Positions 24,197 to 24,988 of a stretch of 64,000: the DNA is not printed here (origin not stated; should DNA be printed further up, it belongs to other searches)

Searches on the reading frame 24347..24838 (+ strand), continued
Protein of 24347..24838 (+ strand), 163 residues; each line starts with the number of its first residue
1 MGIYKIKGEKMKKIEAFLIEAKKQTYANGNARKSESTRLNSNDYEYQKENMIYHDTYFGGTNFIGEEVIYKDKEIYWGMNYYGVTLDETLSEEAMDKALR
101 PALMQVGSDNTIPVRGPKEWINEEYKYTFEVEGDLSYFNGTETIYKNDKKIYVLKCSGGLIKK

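Call 77: search_protein_families(library=pfam, proteins=[P0361, P0362, P0363, P0365, P0372, P0367, P0391, P0419, P0462, P0489], max_evalue=0.001)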
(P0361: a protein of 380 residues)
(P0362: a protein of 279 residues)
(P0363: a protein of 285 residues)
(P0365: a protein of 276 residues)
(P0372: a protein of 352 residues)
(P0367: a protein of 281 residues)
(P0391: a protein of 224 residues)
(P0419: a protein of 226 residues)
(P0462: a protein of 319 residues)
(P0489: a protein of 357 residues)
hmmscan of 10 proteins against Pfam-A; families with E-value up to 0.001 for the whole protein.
P0361 (380 aa): 2 families
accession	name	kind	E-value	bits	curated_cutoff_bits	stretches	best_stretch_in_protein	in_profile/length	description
PF18931.5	DUF5680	-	1.1e-29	103.3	25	1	271-378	1-104/104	Domain of unknown function (DUF5680)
PF01113.26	DapB_N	-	1.2e-20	74.3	25.6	1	5-111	2-124/124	Dihydrodipicolinate reductase, N-terminus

P0362 (279 aa): 1 family
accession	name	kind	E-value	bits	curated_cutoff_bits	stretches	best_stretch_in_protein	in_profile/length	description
PF18931.5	DUF5680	-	7.3e-28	97.4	25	1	170-278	1-104/104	Domain of unknown function (DUF5680)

P0363 (285 aa): 1 family
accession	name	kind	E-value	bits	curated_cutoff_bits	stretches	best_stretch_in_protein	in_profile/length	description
PF18931.5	DUF5680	-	2.4e-25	89.4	25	1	176-284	1-104/104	Domain of unknown function (DUF5680)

P0365 (276 aa): 1 family
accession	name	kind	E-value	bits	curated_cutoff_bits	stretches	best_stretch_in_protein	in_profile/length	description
PF18931.5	DUF5680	-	2.3e-24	86.2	25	1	169-275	1-104/104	Domain of unknown function (DUF5680)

P0372 (352 aa): 5 families
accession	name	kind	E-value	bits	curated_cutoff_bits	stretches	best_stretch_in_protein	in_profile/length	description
PF18931.5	DUF5680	-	1.4e-27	96.5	25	1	44-146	1-103/104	Domain of unknown function (DUF5680)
PF13419.12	HAD_2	-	4e-23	82.9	23.8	1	205-321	61-178/178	Haloacid dehalogenase-like hydrolase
PF00702.32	Hydrolase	-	2e-19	71.2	26.4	1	152-315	2-191/191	haloacid dehalogenase-like hydrolase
PF13242.12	Hydrolase_like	-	2e-15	56.9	22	1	276-347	3-74/75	HAD-hyrolase-like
PF09419.16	PGP_phosphatase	-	9.1e-06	25.8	20.4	1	292-325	134-167/168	Mitochondrial PGP phosphatase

P0367 (281 aa): 2 families
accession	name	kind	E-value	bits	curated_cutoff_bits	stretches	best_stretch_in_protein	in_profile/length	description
PF01556.23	DnaJ_C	-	1.6e-37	129.3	26.6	1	108-256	1-152/152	DnaJ C terminal domain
PF18931.5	DUF5680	-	3e-16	60.2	25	1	37-106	1-67/104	Domain of unknown function (DUF5680)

P0391 (224 aa): 5 families
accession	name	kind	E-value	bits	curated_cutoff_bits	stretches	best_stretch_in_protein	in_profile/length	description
PF18931.5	DUF5680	-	9.3e-36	122.8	25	1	123-222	1-103/104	Domain of unknown function (DUF5680)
PF01381.28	HTH_3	-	7.4e-15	55.2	23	1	7-60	2-55/55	Helix-turn-helix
PF12844.13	HTH_19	-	1.3e-13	51.1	30.2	1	3-64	1-62/64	Helix-turn-helix domain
PF13560.12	HTH_31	-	4.5e-09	36.9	27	1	2-56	2-57/64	Helix-turn-helix domain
PF07022.19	Phage_CI_repr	-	1.1e-06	29.3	22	1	16-65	14-62/65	Bacteriophage CI repressor helix-turn-helix domain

P0419 (226 aa): 6 families
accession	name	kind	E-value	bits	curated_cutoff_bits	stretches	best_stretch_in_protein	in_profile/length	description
PF18931.5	DUF5680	-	1.7e-35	122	25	1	125-225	1-104/104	Domain of unknown function (DUF5680)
PF01381.28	HTH_3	-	4.3e-16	59.1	23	1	9-62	1-54/55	Helix-turn-helix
PF12844.13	HTH_19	-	4.4e-12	46.2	30.2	1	9-64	4-59/64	Helix-turn-helix domain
PF13443.12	HTH_26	-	1.8e-06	28.5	22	1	9-64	2-58/63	Cro/C1-type HTH DNA-binding domain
PF13560.12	HTH_31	-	4.7e-06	27.2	27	1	7-59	4-57/64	Helix-turn-helix domain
PF07022.19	Phage_CI_repr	-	3.9e-05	24.3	22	1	19-68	13-62/65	Bacteriophage CI repressor helix-turn-helix domain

P0462 (319 aa): 3 families
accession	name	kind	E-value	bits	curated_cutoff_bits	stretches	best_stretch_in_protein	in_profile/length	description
PF18931.5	DUF5680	-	9.7e-29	100.3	25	1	215-318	1-104/104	Domain of unknown function (DUF5680)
PF13302.13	Acetyltransf_3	-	4e-14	53.9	25.4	1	10-148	1-138/138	Acetyltransferase (GNAT) domain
PF00583.31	Acetyltransf_1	-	4e-05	24.3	20.7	1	48-147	21-116/116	Acetyltransferase (GNAT) family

P0489 (357 aa): 1 family
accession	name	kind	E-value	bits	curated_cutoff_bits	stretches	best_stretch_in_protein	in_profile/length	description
PF18931.5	DUF5680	-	2.9e-33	114.8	25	1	244-348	1-104/104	Domain of unknown function (DUF5680)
